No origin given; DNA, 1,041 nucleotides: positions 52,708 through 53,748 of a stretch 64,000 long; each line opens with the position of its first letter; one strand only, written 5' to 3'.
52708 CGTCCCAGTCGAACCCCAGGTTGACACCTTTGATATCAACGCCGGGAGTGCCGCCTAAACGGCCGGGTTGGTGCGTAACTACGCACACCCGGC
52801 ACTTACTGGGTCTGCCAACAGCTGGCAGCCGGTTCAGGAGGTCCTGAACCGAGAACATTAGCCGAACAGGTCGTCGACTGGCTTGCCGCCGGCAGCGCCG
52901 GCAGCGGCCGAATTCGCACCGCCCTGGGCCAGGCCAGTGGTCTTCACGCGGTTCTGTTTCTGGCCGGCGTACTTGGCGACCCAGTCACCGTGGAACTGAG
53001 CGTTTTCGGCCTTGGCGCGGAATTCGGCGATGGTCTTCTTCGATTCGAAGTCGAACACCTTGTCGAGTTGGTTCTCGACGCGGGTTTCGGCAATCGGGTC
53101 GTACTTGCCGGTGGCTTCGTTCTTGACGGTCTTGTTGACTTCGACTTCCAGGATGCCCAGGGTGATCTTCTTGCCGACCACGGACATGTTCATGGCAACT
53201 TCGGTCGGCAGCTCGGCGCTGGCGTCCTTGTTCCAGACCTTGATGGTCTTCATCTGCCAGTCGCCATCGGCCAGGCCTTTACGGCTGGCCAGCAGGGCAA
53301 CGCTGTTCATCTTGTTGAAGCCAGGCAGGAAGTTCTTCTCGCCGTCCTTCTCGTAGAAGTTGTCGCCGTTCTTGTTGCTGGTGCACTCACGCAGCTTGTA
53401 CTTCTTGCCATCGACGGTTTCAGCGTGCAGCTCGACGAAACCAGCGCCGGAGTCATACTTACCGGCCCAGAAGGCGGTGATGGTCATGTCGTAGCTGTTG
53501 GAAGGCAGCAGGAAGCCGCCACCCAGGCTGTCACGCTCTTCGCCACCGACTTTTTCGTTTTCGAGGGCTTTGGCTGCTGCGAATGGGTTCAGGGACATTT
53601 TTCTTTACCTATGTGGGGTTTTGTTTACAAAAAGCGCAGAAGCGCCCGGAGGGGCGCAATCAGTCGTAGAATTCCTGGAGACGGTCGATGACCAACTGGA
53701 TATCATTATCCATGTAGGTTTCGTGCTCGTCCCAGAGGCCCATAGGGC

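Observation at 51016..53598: Two replication-module proteins share an SSB-style acidic C-terminal tip (-DDDNLFG and -VDDLFG)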

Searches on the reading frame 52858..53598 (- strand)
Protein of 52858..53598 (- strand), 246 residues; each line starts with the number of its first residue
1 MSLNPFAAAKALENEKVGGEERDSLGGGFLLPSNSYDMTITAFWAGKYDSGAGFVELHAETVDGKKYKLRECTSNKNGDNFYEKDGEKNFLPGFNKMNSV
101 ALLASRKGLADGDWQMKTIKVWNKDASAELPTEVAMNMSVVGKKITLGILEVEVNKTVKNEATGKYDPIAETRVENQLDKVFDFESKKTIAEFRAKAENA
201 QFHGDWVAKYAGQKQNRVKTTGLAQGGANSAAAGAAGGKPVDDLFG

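Call 5: search_protein_families(library=pfam, proteins=[window:52858-53598:-], max_evalue=0.1)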
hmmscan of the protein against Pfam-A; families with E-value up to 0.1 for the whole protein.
window:52858-53598:- (246 aa): 0 families

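Call 6: search_protein_families(library=phrogs, proteins=[window:52858-53598:-], max_evalue=0.01)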
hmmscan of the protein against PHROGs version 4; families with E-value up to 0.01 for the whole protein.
window:52858-53598:- (246 aa): 1 family
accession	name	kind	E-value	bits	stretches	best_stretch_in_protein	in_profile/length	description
phrog_743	-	DNA, RNA and nucleotide metabolism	1e-60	206.3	1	17-245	13-243/246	single strand DNA binding protein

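Call 7: search_dna_similar(query=window:52858-53598:-, collection=phages, mode=protein, max_rows=40, rows=spread)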
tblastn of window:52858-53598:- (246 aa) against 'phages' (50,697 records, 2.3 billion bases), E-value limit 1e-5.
Records with a match: 450; places in all: 452; records where one place covers at least 80% of the query: 346.
Best place of each record, by identity: <60% 450.
By first word of the organism name: Pseudomonas 101; Vibrio 88; Escherichia 69; Klebsiella 29; Erwinia 21; Achromobacter 17; Rhizobium 16; Pectobacterium 14; Salmonella 11; Stenotrophomonas 10; and 22 more.
By host as written in the record: - 80; Pseudomonas aeruginosa 39; Escherichia coli 29; Klebsiella pneumoniae 14; Pseudomonas aeruginosa ATCC 27853 12; Achromobacter xylosoxidans I2BC 12; Pseudomonas aeruginosa PAO1 11; Erwinia amylovora 8; and 119 more.
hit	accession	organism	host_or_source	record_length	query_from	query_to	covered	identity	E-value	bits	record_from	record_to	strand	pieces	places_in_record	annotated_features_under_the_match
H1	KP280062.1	Vibrio phage phi 1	Vibrio cholerae 1051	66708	1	219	89%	40.4%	2e-32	130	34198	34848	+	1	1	ssDNA binding protein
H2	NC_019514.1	Erwinia phage vB_EamP-S6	Erwinia amylovora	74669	4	217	87%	38.5%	3e-30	124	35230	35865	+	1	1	single strand DNA binding protein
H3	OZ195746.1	Vibrio phage D499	Seawater and oysters mix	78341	20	219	81%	40.6%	5e-33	131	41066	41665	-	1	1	single strand DNA binding protein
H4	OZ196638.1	Vibrio phage D512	Seawater and oysters mix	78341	20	219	81%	40.6%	5e-33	131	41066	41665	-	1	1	single strand DNA binding protein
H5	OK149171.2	Alcaligenes phage vB_Af_QDWS595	Alcaligenes faecalis 10106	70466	4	212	85%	37.7%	2e-26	112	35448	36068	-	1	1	ssDNA binding protein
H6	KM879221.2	Delftia phage RG-2014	Delftia tsuruhatensis ARB-1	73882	1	219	89%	35.1%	5e-24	105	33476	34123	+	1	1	single stranded DNA-binding protein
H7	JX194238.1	Pseudomonas phage PA26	Pseudomonas aeruginosa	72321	20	219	81%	37.9%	1e-28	119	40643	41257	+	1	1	hypothetical protein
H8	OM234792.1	Pseudomonas phage PA15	Pseudomonas aeruginosa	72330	20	219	81%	37.9%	2e-28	119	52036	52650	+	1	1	hypothetical protein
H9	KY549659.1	Pectobacterium phage vB_PatP_CB4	Pectobacterium atrosepticum DSM 30186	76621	21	219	81%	38.0%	4e-30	123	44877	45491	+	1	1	hypothetical protein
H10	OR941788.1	Pseudomonas phage PJNP053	Pseudomonas aeruginosa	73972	20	219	81%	37.7%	1e-26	113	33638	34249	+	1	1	hypothetical protein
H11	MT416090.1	Pseudomonas phage vB_Pae_AM.P2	Pseudomonas aeruginosa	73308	20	219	81%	37.3%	3e-26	112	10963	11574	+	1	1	putative SSB-like protein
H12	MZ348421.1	Kosakonia phage Kc283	Kosakonia cowanii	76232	21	219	81%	37.1%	6e-29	120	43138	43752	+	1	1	single-strand DNA-binding protein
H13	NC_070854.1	Rhizobium phage RHph_Y2_6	Rhizobium etli Y2_6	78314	23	219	80%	37.1%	9e-25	107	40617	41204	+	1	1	single-stranded DNA-binding protein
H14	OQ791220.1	Pseudomonas phage PaVOA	Pseudomonas aeruginosa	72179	20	219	81%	36.4%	3e-28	118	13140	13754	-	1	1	hypothetical protein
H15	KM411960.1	Pseudomonas phage phi176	Pseudomonas aeruginosa PAO1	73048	20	219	81%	36.4%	4e-28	117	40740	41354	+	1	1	hypothetical protein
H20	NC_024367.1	Dinoroseobacter phage DFL12phi1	Dinoroseobacter shibae DFL12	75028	4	192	77%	36.5%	4e-21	97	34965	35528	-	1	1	single strand DNA binding protein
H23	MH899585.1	Klebsiella phage Pylas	Klebsiella pneumoniae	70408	21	219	81%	32.9%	5e-21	97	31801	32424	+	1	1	SSB protein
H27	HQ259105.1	Escherichia phage vB_EcoP_G7C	-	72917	22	219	80%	31.3%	9e-18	88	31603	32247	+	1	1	ssDNA-binding protein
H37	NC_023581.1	Acinetobacter phage Presley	Acinetobacter baumannii M2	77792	20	213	79%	27.8%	2e-10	66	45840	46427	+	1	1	single strand DNA binding protein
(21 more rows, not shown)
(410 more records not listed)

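Call 27: find_related_loci(query=window:52858-53598:-, collection=viral_contigs, flank=6000)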
Query window:52858-53598:- (246 aa) in viral_contigs; peptide patterns used: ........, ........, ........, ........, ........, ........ (x = any residue, [..] = any of these).
6 stretches matched a pattern, but none encodes a relative of the query by tblastn (E <= 1e-3).

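Call 30: find_homologous_proteins(query=window:52858-53598:-, max_evalue=0.00001)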
Query window:52858-53598:- (246 aa): 23 proteins with E <= 0.00001 among 2656 candidates.
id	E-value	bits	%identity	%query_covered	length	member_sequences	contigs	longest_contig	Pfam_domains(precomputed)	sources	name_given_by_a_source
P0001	3.1e-158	542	100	100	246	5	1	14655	-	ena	-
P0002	3.4e-117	408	75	100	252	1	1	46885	-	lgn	-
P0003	2.9e-113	395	76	100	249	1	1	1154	-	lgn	-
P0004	6.0e-113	394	73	100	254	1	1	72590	-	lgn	-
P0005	6.7e-103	361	67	100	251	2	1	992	-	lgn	-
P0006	3.6e-67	244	52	100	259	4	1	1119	-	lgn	-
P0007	4.0e-46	175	45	92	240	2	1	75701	-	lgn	-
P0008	1.6e-44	170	43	96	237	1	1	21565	-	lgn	-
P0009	2.2e-44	170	44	80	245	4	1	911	-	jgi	-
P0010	2.7e-43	166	42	81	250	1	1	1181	-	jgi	-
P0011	6.5e-42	162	38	95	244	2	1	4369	-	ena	-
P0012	6.3e-40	155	40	81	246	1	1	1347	-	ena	-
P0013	1.6e-39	154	40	95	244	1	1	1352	-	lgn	-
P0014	2.5e-38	150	40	83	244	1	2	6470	-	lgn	-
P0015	4.5e-35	139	36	86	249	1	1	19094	-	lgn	-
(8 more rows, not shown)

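Call 32: find_encoding_contigs(protein=P0004, flank=6000, max_places=2)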
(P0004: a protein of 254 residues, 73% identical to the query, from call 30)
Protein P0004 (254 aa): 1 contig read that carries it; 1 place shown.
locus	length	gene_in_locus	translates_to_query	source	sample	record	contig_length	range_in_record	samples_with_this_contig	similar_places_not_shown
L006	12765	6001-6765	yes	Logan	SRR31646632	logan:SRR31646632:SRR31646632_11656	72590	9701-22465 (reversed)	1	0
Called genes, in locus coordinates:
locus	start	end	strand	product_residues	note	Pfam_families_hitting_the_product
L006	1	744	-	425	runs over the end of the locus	PF09327:Phage_Tail_Tip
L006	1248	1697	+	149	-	-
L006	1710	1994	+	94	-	-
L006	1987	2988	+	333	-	-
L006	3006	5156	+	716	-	-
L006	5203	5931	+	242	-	PF13479:AAA_24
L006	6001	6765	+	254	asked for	-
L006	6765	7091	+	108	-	-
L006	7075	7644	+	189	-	PF13876:Phage_gp49_66, PF21825:Sequestin (weak)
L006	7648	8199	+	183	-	-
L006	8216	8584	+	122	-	-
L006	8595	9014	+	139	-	-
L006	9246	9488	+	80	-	-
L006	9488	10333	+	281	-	PF01145:Band_7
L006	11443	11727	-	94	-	-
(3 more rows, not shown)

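Call 33: find_encoding_contigs(protein=P0002, flank=6000, max_places=2)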
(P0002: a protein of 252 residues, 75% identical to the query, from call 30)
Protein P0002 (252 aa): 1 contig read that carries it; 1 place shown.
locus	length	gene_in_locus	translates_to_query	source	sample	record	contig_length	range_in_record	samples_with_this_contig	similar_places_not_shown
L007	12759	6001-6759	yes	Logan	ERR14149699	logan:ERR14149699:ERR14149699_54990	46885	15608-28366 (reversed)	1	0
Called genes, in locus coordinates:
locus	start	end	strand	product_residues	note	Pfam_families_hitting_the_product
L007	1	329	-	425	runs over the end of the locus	PF09327:Phage_Tail_Tip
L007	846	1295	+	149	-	-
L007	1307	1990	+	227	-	-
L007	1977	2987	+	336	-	-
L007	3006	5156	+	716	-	-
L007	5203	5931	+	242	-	PF13479:AAA_24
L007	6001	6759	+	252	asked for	-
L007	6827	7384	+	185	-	PF13876:Phage_gp49_66, PF21825:Sequestin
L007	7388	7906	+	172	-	PF07463:NUMOD4 (faint), PF13392:HNH_3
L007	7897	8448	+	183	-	-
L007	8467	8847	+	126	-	-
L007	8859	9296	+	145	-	-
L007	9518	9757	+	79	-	-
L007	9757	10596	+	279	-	PF01145:Band_7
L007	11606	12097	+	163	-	-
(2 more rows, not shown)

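Call 34: find_encoding_contigs(protein=P0007, flank=6000, max_places=2)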
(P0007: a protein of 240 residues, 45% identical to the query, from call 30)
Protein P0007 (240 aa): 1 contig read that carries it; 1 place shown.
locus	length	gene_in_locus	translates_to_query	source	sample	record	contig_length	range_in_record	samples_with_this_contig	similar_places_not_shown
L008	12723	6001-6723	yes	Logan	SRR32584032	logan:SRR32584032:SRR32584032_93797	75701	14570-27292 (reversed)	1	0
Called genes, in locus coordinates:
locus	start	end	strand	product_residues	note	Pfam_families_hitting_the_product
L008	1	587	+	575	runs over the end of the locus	PF00317:Ribonuc_red_lgN (weak), PF02867:Ribonuc_red_lgC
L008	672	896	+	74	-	-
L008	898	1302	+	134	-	-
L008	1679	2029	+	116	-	-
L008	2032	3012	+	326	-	-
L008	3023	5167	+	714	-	-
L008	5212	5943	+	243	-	PF13479:AAA_24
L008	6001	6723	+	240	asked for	-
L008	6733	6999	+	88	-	-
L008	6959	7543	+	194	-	-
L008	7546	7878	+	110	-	-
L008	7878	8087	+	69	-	-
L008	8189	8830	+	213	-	-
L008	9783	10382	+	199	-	PF00092:VWA, PF13519:VWA_2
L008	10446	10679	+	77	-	-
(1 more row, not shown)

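Call 40: find_related_loci(query=A1, collection=viral_contigs, flank=7000)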
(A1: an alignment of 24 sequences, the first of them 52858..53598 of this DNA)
Query A1 (246 aa) in viral_contigs; peptide patterns used: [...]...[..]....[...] (x = any residue, [..] = any of these).
253 stretches matched a pattern; 207 encode a relative of the query (tblastn E <= 1e-3); the best 80 are kept; 80 distinct loci.
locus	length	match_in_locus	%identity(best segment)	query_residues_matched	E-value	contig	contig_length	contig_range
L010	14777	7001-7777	50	1-246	6e-73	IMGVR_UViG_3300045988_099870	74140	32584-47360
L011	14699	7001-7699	39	20-245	7e-46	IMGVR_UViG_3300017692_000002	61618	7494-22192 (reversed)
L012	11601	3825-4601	37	1-245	5e-46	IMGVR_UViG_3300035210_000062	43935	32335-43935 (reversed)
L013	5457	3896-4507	42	19-218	6e-46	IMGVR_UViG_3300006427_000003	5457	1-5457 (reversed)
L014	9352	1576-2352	37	1-245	1e-45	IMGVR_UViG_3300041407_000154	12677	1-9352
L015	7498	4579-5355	37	1-245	1e-45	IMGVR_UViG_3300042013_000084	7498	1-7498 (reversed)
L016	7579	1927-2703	37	1-245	5e-45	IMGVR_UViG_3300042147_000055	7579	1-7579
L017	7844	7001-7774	37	2-245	1e-44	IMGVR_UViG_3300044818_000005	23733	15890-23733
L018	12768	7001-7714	40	21-246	2e-44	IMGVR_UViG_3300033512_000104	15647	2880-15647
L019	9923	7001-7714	40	21-246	2e-44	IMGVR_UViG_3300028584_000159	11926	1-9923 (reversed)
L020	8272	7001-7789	37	1-245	5e-44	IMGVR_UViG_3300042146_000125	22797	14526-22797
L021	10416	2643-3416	36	2-245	1e-43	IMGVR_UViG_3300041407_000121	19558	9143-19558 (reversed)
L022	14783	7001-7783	35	1-245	9e-43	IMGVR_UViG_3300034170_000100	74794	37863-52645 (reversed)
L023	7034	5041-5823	35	1-245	9e-43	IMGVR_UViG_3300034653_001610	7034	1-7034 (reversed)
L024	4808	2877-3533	39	4-219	2e-42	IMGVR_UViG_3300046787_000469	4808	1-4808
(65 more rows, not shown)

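Call 69: get_annotated_region(hit=H20, flank=4500)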
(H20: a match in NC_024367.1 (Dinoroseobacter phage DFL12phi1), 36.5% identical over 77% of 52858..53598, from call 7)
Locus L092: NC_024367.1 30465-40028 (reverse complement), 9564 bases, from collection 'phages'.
description: Dinoroseobacter phage DFL12phi1, complete genome.
organism: Dinoroseobacter phage DFL12phi1 (NCBI taxid 1477404)
taxonomy: Viruses; Duplodnaviria; Heunggongvirae; Uroviricota; Caudoviricetes; Schitoviridae; Rhodovirinae; Baltimorevirus; Baltimorevirus DFL12
host: Dinoroseobacter shibae DFL12; source: -; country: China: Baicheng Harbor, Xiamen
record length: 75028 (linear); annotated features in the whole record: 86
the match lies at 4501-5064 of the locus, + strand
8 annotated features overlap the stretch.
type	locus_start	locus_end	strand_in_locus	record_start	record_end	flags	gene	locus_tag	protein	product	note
CDS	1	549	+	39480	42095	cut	-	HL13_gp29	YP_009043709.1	DNA polymerase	orf29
CDS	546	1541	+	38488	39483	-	-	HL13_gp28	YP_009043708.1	exonuclease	orf28; N4 gp42-like protein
CDS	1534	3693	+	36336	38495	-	-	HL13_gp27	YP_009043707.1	DNA primase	orf27; N4 gp43-like protein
CDS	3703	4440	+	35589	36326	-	-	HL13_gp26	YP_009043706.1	Sak4-like ssDNA annealing protein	orf26; N4 gp44-like protein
CDS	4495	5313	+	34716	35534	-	-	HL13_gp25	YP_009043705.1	single strand DNA binding protein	orf25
CDS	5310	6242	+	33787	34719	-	-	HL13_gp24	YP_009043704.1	RusA-like Holliday junction resolvase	orf24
CDS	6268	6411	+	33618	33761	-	-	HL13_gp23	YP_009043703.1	hypothetical protein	orf23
CDS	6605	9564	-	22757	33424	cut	-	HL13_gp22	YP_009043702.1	virion RNA polymerase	orf22; N4 gp50-like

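Call 79: search_protein_families(library=pfam, proteins=[L092:5310-6239:+], max_evalue=0.1)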
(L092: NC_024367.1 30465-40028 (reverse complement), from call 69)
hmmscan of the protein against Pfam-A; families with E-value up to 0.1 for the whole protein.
L092:5310-6239:+ (310 aa): 0 families

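Call 83: search_solved_structures(query=A1, max_evalue=1)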
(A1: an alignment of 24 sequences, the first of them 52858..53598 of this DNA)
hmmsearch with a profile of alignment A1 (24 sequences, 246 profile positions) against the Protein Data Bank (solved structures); distinct sequences matched with E-value up to 1: 0.

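Call 89: predict_structure(alignment_id=A4)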
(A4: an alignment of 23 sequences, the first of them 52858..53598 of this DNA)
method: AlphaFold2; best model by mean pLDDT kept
length: 246 residues; sequences in the alignment: 23
mean_pLDDT: 80.7   pTM: 0.75
mean pLDDT of the five models: 80.7, 79.1, 78.9, 78.5, 78.0
residues with pLDDT >= 90: 109; 70-90: 90; 50-70: 11; < 50: 36
segments of 3 or more residues with pLDDT < 50: 16-27, 223-246
pLDDT, mean of each block of 10 residues (from residue 1): 76 51 46 94 92 93 91 90 86 92 94 93 83 95 96 85 79 89 94 88 93 86 39 34 44
secondary structure, 60 per line:
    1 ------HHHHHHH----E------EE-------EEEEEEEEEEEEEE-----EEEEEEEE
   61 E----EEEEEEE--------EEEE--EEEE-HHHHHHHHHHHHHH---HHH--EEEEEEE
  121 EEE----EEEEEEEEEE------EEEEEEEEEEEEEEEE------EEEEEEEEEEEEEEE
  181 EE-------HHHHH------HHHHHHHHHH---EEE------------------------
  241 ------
elements in order: H7-13 E34-47 E53-61 E66-72 E81-84 E87-90 H92-105 E114-123 E128-137 E144-159 E166-182 H190-194 H201-210 E214-216

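Call 92: get_annotated_region(hit=H7, flank=3500)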
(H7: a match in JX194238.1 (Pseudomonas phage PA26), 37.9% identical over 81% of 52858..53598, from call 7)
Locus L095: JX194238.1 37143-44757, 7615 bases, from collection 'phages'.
description: Pseudomonas phage PA26, complete genome.
organism: Pseudomonas phage PA26 (NCBI taxid 1204542)
taxonomy: Viruses; Duplodnaviria; Heunggongvirae; Uroviricota; Caudoviricetes; Schitoviridae; Migulavirinae; Litunavirus; Litunavirus PA26
host: Pseudomonas aeruginosa; source: reservoir water; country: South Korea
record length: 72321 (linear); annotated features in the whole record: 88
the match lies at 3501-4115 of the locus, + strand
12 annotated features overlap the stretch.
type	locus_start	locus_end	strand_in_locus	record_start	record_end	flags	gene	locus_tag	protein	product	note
CDS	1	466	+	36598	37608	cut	-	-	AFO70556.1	hypothetical protein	N4 gp42-like protein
CDS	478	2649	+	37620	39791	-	-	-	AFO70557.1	hypothetical protein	N4 gp43-like protein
CDS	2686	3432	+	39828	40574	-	-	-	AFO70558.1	hypothetical protein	N4 gp44-like protein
CDS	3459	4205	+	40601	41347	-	-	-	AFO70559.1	hypothetical protein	N4 gp45-like protein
CDS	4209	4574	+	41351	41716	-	-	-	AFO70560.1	hypothetical protein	-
CDS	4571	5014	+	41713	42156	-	-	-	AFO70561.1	hypothetical protein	N4 gp48-like protein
CDS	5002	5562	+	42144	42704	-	-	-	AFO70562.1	hypothetical protein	N4 gp46-like protein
CDS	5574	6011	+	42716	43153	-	-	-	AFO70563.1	hypothetical protein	-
CDS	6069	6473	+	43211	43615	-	-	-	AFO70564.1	hypothetical protein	-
CDS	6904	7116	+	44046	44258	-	-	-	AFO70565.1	hypothetical protein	-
CDS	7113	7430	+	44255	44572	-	-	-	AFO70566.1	hypothetical protein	-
CDS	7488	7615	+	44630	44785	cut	-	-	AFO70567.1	hypothetical protein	-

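Call 93: get_annotated_region(hit=H1, flank=3500)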
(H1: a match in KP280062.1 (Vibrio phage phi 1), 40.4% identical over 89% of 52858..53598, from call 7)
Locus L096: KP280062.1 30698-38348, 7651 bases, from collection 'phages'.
description: Vibrio phage phi 1, complete genome.
organism: Vibrio phage phi 1 (NCBI taxid 1589297)
taxonomy: Viruses; Duplodnaviria; Heunggongvirae; Uroviricota; Caudoviricetes; Schitoviridae; Pacinivirus; Pacinivirus phi1
host: Vibrio cholerae 1051; source: -; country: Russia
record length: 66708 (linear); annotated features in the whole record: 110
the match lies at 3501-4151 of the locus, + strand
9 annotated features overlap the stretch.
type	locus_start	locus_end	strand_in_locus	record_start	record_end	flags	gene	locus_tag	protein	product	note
CDS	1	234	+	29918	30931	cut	-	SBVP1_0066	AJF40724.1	hypothetical protein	-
CDS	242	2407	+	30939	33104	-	-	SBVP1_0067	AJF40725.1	hypothetical protein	similar to hypothetical protein JA1_0048 [Vibrio phage JA-1, YP_008126811.1]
CDS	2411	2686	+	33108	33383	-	-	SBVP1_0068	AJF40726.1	hypothetical protein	similar to hypothetical protein JA1_0049 [Vibrio phage JA-1, YP_008126812.1]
CDS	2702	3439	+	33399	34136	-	-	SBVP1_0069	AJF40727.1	AAA domain protein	similar to AAA domain protein [Vibrio phage JA-1, YP_008126813.1]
CDS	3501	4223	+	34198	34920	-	-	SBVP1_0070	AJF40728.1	ssDNA binding protein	similar to ssDNA binding protein [Vibrio phage JA-1, YP_008126814.1]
CDS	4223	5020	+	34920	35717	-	-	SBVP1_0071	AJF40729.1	crossover junction endodeoxyribonuclease RusA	similar to crossover junction endodeoxyribonuclease RusA [Vibrio phage VCO139, AGI61881.1]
CDS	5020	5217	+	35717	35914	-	-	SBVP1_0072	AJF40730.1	hypothetical protein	-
CDS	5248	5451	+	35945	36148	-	-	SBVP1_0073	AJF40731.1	hypothetical protein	-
CDS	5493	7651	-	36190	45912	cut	-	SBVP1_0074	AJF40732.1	viron-encapsulated RNA polymerase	similar to viron-encapsulated RNA polymerase [Vibrio phage JA-1, YP_008126816.1]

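Call 94: get_annotated_region(hit=H27, flank=3500)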
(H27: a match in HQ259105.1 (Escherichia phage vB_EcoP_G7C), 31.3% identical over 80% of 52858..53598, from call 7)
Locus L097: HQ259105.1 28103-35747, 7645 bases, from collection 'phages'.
description: Escherichia phage vB_EcoP_G7C, complete genome.
organism: Escherichia phage vB_EcoP_G7C (NCBI taxid 1054461)
taxonomy: Viruses; Duplodnaviria; Heunggongvirae; Uroviricota; Caudoviricetes; Schitoviridae; Enquatrovirinae; Gamaleyavirus; Gamaleyavirus G7C
host: -; source: -; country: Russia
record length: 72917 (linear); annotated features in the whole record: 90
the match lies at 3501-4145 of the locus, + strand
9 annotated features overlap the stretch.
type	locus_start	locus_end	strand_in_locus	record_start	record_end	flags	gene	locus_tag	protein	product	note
CDS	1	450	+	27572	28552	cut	-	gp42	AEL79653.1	hypothetical protein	ORF42; similar to YP_950520.1 gp42 from Enterobacteria phage N4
CDS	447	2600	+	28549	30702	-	-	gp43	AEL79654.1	DNS protein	putative primase; ORF43; similar to YP_950521.1 gp43 from Enterobacteria phage N4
CDS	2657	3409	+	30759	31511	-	-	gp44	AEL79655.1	hypothetical protein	ORF44; similar to YP_950522.1 gp44 from Enterobacteria phage N4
CDS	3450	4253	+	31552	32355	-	-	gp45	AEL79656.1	ssDNA-binding protein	ssb; ORF45; similar to YP_950523.1 single-stranded DNA-binding protein from Enterobacteria phage N4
CDS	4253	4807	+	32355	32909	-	-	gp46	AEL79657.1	hypothetical protein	ORF46; similar to YP_950524.1 gp46 from Enterobacteria phage N4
CDS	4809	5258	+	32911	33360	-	-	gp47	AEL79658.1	hypothetical protein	ORF47; similar to YP_950525.1 gp47 from Enterobacteria phage N4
CDS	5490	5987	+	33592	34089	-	-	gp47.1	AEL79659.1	putative HNH homing endonuclease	ORF47.1; similar to YP_001742088.1 putative endonuclease protein from Salmonella phage E1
CDS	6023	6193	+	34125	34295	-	-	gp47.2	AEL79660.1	hypothetical protein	ORF47.2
regulatory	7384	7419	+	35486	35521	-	-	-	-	terminator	rho-independent terminator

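Call 95: get_annotated_region(hit=H37, flank=3500)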
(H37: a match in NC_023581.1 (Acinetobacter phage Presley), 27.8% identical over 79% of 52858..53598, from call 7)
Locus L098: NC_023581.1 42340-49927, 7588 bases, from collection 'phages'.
description: Acinetobacter phage Presley, complete genome.
organism: Acinetobacter phage Presley (NCBI taxid 1406780)
taxonomy: Viruses; Duplodnaviria; Heunggongvirae; Uroviricota; Caudoviricetes; Schitoviridae; Presleyvirus; Presleyvirus presley
host: Acinetobacter baumannii M2; source: -; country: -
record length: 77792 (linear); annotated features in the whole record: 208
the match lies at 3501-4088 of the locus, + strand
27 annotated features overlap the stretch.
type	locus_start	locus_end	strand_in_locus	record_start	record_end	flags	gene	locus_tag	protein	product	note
CDS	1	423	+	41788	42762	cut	-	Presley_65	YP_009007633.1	exonuclease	N4-like protein of unknown function (gp42)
regulatory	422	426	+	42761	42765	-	-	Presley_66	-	ribosome_binding_site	-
CDS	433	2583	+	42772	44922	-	-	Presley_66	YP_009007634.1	DNA primase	-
regulatory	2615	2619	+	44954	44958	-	-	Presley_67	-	ribosome_binding_site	-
CDS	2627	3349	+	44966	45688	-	-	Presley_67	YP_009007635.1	Sak4-like ssDNA annealing protein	-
regulatory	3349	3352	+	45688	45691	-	-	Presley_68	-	ribosome_binding_site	-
CDS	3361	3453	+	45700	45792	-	-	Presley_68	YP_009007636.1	hypothetical protein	-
regulatory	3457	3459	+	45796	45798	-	-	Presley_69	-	ribosome_binding_site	-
CDS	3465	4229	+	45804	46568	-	-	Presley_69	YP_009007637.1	single strand DNA binding protein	-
regulatory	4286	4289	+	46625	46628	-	-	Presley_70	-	ribosome_binding_site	-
CDS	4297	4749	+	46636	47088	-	-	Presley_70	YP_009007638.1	hypothetical protein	-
regulatory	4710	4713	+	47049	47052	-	-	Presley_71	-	ribosome_binding_site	-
CDS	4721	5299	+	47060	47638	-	-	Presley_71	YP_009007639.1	hypothetical protein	-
regulatory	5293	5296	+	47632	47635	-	-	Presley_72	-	ribosome_binding_site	-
CDS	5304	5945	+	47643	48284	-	-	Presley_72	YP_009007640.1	hypothetical protein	-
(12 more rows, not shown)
